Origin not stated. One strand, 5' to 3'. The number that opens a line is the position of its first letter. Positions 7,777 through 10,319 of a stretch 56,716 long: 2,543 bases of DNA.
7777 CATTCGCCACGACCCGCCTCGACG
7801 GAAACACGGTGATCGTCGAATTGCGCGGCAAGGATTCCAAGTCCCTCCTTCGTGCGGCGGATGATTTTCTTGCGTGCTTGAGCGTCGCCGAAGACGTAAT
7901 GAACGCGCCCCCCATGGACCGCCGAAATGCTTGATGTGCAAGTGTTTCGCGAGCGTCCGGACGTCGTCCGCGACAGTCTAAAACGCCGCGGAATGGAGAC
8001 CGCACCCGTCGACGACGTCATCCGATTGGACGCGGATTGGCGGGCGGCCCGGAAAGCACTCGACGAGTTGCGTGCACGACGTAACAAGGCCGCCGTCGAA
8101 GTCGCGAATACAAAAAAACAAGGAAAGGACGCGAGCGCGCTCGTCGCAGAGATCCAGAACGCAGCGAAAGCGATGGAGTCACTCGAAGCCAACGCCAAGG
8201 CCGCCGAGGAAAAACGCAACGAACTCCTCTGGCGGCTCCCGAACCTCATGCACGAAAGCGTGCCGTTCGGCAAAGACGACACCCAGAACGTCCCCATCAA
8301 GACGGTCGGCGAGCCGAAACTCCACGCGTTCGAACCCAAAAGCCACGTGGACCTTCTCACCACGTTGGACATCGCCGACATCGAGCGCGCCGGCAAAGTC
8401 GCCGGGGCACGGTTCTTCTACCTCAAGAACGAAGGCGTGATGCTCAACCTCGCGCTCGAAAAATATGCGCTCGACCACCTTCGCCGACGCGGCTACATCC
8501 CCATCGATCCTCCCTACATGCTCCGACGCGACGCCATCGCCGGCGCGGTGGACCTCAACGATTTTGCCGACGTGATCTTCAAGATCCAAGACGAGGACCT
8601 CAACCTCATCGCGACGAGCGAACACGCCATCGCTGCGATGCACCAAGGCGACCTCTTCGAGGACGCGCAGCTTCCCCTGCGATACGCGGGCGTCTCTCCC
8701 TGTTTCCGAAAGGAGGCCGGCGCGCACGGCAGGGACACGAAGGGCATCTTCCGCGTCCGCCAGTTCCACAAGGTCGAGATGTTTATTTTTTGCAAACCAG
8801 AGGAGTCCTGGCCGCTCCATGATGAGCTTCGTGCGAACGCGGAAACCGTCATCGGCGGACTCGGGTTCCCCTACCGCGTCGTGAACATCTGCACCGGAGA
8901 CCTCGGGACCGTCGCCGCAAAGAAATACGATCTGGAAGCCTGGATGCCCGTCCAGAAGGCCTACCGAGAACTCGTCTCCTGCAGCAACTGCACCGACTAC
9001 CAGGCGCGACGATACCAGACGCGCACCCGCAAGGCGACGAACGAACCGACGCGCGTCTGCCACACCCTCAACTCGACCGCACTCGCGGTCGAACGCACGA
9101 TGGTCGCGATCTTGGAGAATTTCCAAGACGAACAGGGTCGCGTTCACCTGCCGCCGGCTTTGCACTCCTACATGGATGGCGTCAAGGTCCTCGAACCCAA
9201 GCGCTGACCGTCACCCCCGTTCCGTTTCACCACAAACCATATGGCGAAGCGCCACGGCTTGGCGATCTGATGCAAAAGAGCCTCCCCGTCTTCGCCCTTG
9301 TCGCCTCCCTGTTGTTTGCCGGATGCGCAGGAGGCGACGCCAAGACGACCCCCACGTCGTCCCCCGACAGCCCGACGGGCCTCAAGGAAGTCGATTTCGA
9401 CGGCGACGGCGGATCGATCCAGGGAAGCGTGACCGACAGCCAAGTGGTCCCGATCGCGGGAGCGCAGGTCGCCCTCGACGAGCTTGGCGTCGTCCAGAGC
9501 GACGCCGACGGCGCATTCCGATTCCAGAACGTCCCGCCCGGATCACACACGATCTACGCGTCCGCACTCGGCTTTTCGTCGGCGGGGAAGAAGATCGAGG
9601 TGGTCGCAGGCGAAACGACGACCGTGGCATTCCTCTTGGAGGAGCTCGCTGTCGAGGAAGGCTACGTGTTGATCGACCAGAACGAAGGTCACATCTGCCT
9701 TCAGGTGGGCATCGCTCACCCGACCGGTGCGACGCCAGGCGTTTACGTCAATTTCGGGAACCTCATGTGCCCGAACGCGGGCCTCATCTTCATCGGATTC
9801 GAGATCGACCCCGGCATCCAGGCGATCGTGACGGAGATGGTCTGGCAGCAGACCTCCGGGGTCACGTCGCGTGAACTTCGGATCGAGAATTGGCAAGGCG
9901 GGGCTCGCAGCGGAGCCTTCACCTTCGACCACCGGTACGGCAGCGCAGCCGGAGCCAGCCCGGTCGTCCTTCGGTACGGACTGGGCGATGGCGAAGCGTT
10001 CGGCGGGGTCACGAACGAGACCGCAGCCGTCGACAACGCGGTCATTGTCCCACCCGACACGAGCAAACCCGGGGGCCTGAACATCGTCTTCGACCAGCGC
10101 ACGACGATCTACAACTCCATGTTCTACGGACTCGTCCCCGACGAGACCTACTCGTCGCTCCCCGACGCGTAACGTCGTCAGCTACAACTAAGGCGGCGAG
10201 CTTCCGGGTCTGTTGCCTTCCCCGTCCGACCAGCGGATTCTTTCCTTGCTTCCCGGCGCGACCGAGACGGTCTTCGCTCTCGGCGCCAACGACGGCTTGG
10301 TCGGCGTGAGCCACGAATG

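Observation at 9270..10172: Paralogous lipoprotein family ending in an invariant C-terminal ...PDA-stop (member A; family definition)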

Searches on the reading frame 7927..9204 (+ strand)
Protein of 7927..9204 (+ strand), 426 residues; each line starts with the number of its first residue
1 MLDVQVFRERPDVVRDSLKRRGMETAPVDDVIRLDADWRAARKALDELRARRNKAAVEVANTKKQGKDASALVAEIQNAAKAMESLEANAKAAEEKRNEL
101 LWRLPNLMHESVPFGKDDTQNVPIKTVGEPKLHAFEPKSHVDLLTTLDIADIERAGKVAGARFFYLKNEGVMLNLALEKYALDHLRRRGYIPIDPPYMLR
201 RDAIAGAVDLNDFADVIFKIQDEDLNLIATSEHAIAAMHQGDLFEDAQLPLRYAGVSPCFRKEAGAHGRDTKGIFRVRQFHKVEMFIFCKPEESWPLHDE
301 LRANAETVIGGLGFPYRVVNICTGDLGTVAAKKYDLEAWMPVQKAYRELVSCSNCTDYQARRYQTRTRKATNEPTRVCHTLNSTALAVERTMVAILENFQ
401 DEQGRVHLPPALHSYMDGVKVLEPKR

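Call 38: find_related_loci(query=window:7927-9204:+, collection=genome_contigs, flank=10000)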
Query window:7927-9204:+ (426 aa) in genome_contigs; peptide patterns used: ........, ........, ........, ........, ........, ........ (x = any residue, [..] = any of these).
244 stretches matched a pattern; 135 encode a relative of the query (tblastn E <= 1e-3); the best 80 are kept; 80 distinct loci.
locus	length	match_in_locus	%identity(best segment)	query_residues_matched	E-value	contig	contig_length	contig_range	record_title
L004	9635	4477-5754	74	1-426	0e+0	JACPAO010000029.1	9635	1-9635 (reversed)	MAG: Methanobacteriota archaeon isolate NC_groundwater_233_Ag_S-0.2um_67_7 S5_GD2017_2_S2_scaffold_6516, whole genome sh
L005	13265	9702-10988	54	1-426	7e-158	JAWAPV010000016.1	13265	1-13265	MAG: Candidatus Bathyarchaeia archaeon isolate SZTDM-2_201709_bins_164 SZTDM-2_201709_bins_164_scaffold_16, whole genome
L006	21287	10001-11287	54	1-426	2e-156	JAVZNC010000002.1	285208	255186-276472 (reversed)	MAG: Candidatus Bathyarchaeia archaeon isolate DRTY-6_201912_bins_40 DRTY-6_201912_bins_40_scaffold_2, whole genome shot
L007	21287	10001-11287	54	1-426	3e-156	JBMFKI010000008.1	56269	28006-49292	MAG: Candidatus Bathyarchaeia archaeon isolate KM4336-19 NODE_8_length_56269_cov_13.072074, whole genome shotgun sequenc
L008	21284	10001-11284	54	1-425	3e-156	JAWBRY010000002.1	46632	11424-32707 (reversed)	MAG: Candidatus Bathyarchaeia archaeon isolate JZ-1_201705_bins_87 JZ-1_201705_bins_87_scaffold_2, whole genome shotgun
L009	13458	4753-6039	52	1-426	1e-155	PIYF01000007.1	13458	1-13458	MAG: Candidatus Bathyarchaeota archaeon isolate M10_bin214 bin214_scaffold2196, whole genome shotgun sequence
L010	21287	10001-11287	53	1-426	2e-154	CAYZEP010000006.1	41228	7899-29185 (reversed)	MAG TPA_asm: uncultured Candidatus Bathyarchaeia archaeon isolate binchicken_co395_78 genome assembly, contig: NODE_94_l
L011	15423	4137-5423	55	1-426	8e-154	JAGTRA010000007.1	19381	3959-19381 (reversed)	MAG: Candidatus Bathyarchaeota archaeon isolate DRTY-8_2_bin_26 DRTY-8_2_bin_26_NODE_7, whole genome shotgun sequence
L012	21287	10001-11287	53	1-426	3e-153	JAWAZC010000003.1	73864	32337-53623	MAG: Candidatus Bathyarchaeia archaeon isolate ZZQ_201803_bins_67 ZZQ_201803_bins_67_scaffold_3, whole genome shotgun se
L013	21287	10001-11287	52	1-426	2e-153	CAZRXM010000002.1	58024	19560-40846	MAG TPA_asm: uncultured Candidatus Bathyarchaeia archaeon isolate SRP104967_co1_18 genome assembly, contig: NODE_138_len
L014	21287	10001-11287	52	1-426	3e-153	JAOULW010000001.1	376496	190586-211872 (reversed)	MAG: Candidatus Bathyarchaeota archaeon isolate 8_1_Jan_SF_Bin96 8_1_Jan_SF_Bin96_scaffold_1_c1, whole genome shotgun se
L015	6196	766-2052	52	1-426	1e-153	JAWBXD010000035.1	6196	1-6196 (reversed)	MAG: Candidatus Bathyarchaeia archaeon isolate JZ-1_201803_bins_80 JZ-1_201803_bins_80_scaffold_35, whole genome shotgun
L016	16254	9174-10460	53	1-426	2e-152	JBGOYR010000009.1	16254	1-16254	MAG: Candidatus Bathyarchaeia archaeon isolate OBJ_0618_130150_39 k141_3474841_length_16254_cov_11.6245, whole genome sh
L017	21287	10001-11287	51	1-426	2e-152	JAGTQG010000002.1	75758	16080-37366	MAG: Candidatus Bathyarchaeota archaeon isolate JZ_bin_7 JZ_bin_7_NODE_2, whole genome shotgun sequence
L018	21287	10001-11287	52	1-426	4e-152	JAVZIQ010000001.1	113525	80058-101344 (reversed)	MAG: Candidatus Bathyarchaeia archaeon isolate DRTY-6_201901_bins_51 DRTY-6_201901_bins_51_scaffold_1, whole genome shot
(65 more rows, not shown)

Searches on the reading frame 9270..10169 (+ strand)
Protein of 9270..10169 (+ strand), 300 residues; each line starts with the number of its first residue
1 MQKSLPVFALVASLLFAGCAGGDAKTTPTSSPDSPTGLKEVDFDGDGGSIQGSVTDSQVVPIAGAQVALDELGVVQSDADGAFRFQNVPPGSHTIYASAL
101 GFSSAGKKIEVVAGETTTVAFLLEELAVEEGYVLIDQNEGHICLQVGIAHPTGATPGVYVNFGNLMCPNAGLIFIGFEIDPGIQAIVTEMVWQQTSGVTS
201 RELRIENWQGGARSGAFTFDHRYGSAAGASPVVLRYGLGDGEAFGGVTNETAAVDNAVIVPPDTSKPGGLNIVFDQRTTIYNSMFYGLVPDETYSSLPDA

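Call 5: search_protein_families(library=pfam, proteins=[window:9270-10169:+], max_evalue=1)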
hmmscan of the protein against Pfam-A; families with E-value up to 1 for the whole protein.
window:9270-10169:+ (300 aa): 7 families
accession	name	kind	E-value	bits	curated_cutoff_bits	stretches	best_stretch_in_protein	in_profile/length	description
PF13620.12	CarboxypepD_reg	-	2.4e-17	63.5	32.3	1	49-123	1-81/82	Carboxypeptidase regulatory-like domain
PF13715.12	CarbopepD_reg_2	-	6.5e-12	45.7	32.2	1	50-130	1-83/88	CarboxypepD_reg-like domain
PF14686.12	fn3_3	-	1.1e-05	25.6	24.4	1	76-119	30-75/75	Polysaccharide lyase family 4, domain II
PF11008.14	DUF2846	-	0.0036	17.8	34.3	1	78-116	36-73/92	Protein of unknown function (DUF2846)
PF17802.7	SpaA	-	0.0092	16.6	23.1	1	50-111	3-74/91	Prealbumin-like fold domain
PF09430.16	EMC7_beta-sandw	-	0.0099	16.5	26.6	1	74-112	22-60/122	ER membrane protein complex subunit 7, beta-sandwich domain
PF08308.17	PEGA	-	0.025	14.9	20.8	1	86-124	30-68/71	PEGA domain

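Call 6: search_protein_families(library=ncbifam, proteins=[window:9270-10169:+], max_evalue=1)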
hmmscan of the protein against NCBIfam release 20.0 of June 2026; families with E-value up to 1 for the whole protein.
window:9270-10169:+ (300 aa): 3 families
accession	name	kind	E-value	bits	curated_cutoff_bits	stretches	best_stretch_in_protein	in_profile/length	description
NF052345.1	S_layer_anammox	exception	4.6e-15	54.1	1400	1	24-126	1294-1394/1596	Kustd1514 family S-layer glycoprotein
TIGR04056.1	OMP_RagA_SusC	subfamily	0.00031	19.2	368.25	1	50-109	3-61/981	SusC/RagA family TonB-linked outer membrane protein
NF058595.1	invert_tail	domain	0.0029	17.9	37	1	7-55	60-107/113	lipo-invert putative C-terminal anchoring domain-containing protein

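Call 30: predict_structure(alignment_id=A4)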
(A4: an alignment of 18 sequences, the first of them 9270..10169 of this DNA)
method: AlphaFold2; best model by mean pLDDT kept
length: 300 residues; sequences in the alignment: 18
mean_pLDDT: 73.8   pTM: 0.49
mean pLDDT of the five models: 73.8, 54.9, 53.4, 53.2, 48.5
residues with pLDDT >= 90: 72; 70-90: 108; 50-70: 84; < 50: 36
segments of 3 or more residues with pLDDT < 50: 18-31, 154-156, 162-165, 168-170, 214-220
pLDDT, mean of each block of 10 residues (from residue 1): 62 57 38 74 91 95 94 92 96 94 92 96 76 79 61 51 46 73 83 67 74 47 75 78 61 77 58 73 81 74
secondary structure, 60 per line:
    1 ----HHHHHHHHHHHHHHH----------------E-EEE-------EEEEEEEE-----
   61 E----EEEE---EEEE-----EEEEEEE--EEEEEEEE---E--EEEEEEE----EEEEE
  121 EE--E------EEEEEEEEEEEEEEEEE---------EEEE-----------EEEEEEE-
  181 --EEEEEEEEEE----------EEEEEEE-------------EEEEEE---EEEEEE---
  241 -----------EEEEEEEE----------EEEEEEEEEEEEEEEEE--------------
elements in order: H5-19 E38-40 E48-55 E66-69 E73-76 E82-88 E91-98 E105-111 E116-122 E132-148 E158-161 E173-179 E183-192 E203-209 E223-228 E232-237 E252-259 E270-286

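Call 43: predict_structure(alignment_id=A5)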
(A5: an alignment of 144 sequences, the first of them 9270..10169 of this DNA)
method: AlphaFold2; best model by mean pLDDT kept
length: 300 residues; sequences in the alignment: 144
mean_pLDDT: 90.3   pTM: 0.74
mean pLDDT of the five models: 90.3, 90.1, 89.8, 89.8, 89.6
residues with pLDDT >= 90: 234; 70-90: 30; 50-70: 24; < 50: 12
segments of 3 or more residues with pLDDT < 50: 1-4, 24-30
pLDDT, mean of each block of 10 residues (from residue 1): 54 61 49 74 97 98 97 96 98 98 98 98 91 97 95 81 83 95 98 96 97 92 97 97 93 97 94 97 97 94
secondary structure, 60 per line:
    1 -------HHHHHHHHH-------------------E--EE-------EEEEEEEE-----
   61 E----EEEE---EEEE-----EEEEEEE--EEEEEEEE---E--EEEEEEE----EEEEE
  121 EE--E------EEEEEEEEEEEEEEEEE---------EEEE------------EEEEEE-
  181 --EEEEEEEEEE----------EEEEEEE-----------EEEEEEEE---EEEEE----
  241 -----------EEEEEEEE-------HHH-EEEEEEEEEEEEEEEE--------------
elements in order: H8-16 E48-55 E66-69 E73-76 E82-88 E91-98 E105-111 E116-122 E132-148 E158-161 E174-179 E183-192 E203-209 E221-228 E232-236 E252-259 E271-286

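Call 46: fold_search(model_id=the predicted structure, library=pdb)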
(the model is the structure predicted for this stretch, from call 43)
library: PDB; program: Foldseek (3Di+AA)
matches with E <= 10: 1643; with E <= 0.001: 58
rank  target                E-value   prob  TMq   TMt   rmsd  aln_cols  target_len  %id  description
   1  2nsm                  4.0e-07  1.00  0.25  0.19   1.3        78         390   28  Crystal structure of the human carboxypeptidase N (Kininase I) catalytic domain (released 2007-04-24)
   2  1nkg                  5.5e-07  1.00  0.24  0.15  22.0       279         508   12  Rhamnogalacturonan lyase from Aspergillus aculeatus (released 2004-05-25)
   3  8fia_A                9.9e-07  1.00  0.26  0.05  24.9       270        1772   11  The structure of fly Teneurin self assembly (released 2023-05-03)
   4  3mn8_A                1.0e-06  1.00  0.25  0.20   1.7        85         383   27  Structure of Drosophila melanogaster carboxypeptidase D isoform 1B short (released 2010-07-28)
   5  3mn8_C                1.1e-06  1.00  0.25  0.20   1.7        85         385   27  Structure of Drosophila melanogaster carboxypeptidase D isoform 1B short (released 2010-07-28)
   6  3njx                  1.1e-06  1.00  0.25  0.15  21.9       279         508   13  Rhamnogalacturonan Lyase from Aspergillus aculeatus mutant H210A (released 2010-10-06)
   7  3mn8_D                1.4e-06  1.00  0.25  0.20   1.8        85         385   27  Structure of Drosophila melanogaster carboxypeptidase D isoform 1B short (released 2010-07-28)
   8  2xhn_A                1.4e-06  1.00  0.25  0.15  22.0       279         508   13  Rhamnogalacturonan lyase from Aspergillus aculeatus K150A active site mutant (released 2010-09-29)
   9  3mn8_B                2.1e-06  1.00  0.25  0.20   1.8        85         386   27  Structure of Drosophila melanogaster carboxypeptidase D isoform 1B short (released 2010-07-28)
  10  6fb3_A                5.5e-06  1.00  0.21  0.04  25.4       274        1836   14  Teneurin 2 Partial Extracellular Domain (released 2018-03-28)
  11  3kpt_B                5.8e-06  1.00  0.21  0.18  16.7       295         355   10  Crystal structure of BcpA, the major pilin subunit of Bacillus cereus (released 2009-11-24)
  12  1qmu_A                1.1e-05  1.00  0.24  0.19   1.4        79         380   25  Duck carboxypeptidase D domain II (released 2000-10-13)
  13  6hif_Y                1.2e-05  1.00  0.25  0.82   2.2        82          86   21  Kuenenia stuttgartiensis hydrazine dehydrogenase complex (released 2019-04-17)
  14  6fwv_B                1.5e-05  1.00  0.25  0.15  23.3       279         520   12  The Bacillus anthracis TIE protein (released 2018-08-08)
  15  6fwv_A                1.7e-05  1.00  0.26  0.15  23.3       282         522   12  The Bacillus anthracis TIE protein (released 2018-08-08)
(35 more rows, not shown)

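Call 56: find_related_loci(query=A7, collection=genome_contigs, flank=6000)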
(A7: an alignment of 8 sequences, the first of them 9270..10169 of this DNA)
Query A7 (300 aa) in genome_contigs; peptide patterns used: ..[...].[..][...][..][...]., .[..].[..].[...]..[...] (x = any residue, [..] = any of these).
95 stretches matched a pattern; 2 encode a relative of the query (tblastn E <= 1e-3); 2 distinct loci.
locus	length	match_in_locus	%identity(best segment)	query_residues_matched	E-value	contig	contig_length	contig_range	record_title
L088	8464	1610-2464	38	10-300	4e-57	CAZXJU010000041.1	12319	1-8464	MAG TPA_asm: uncultured Halobacteriales archaeon isolate SRP284430_co1_217 genome assembly, contig: NODE_3616_length_123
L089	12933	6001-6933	27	2-298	8e-13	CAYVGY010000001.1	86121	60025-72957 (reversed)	MAG TPA_asm: uncultured Halobacteriales archaeon isolate binchicken_co125_887 genome assembly, contig: NODE_576_length_8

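Call 67: fold_search(model_id=the predicted structure, library=viral)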
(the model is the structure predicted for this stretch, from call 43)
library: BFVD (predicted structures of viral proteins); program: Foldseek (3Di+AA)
matches with E <= 10: 1646; with E <= 0.001: 51
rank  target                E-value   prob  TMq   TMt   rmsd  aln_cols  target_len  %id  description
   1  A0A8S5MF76            9.7e-08  1.00  0.16  0.07  28.2       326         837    8  Tail protein [Siphoviridae sp. ctYh54]
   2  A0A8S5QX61            1.4e-07  1.00  0.20  0.20  19.6       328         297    8  Uncharacterized protein [Siphoviridae sp. ct9lR64]
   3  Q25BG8                2.5e-07  1.00  0.26  0.15   5.6        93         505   27  Structural protein 27 [His1 virus (isolate Australia/Victoria)]
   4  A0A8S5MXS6            5.4e-07  1.00  0.24  0.14  18.5       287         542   13  Tail collar fiber protein [Myoviridae sp. ctRRy11]
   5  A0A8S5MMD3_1          8.3e-07  1.00  0.26  0.08  18.6       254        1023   12  Baseplate J like protein [Siphoviridae sp. ctxc31]
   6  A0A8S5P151            1.0e-06  1.00  0.24  0.19  20.1       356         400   10  Putative transglutaminase-family protein [Siphoviridae sp. ctEqU3]
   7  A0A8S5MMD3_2          1.2e-06  1.00  0.26  0.09  13.4       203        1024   12  Baseplate J like protein [Siphoviridae sp. ctxc31]
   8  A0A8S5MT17            1.4e-06  1.00  0.24  0.72  11.8       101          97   20  Carboxypeptidase regulatory-like domain protein [Siphoviridae sp. ct8Ri8]
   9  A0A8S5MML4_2          1.5e-06  1.00  0.25  0.10  19.9       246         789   10  Cell wall surface anchor family domain protein [Siphoviridae sp. ctxc31]
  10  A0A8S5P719            1.8e-06  1.00  0.27  0.10  19.0       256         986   14  Baseplate wedge protein (Fragment) [Herelleviridae sp. cttEB8]
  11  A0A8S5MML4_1          2.0e-06  1.00  0.25  0.10  20.1       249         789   11  Cell wall surface anchor family domain protein [Siphoviridae sp. ctxc31]
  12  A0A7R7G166            3.0e-06  1.00  0.24  0.26  15.9       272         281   13  (no name in the UniProt tables at hand)
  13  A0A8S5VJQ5            3.2e-06  1.00  0.25  0.15  13.5       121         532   13  (no name in the UniProt tables at hand)
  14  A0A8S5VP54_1          3.2e-06  1.00  0.25  0.06  18.2       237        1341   10  (no name in the UniProt tables at hand)
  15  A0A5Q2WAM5            3.9e-06  1.00  0.26  0.54  16.0       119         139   18  (no name in the UniProt tables at hand)
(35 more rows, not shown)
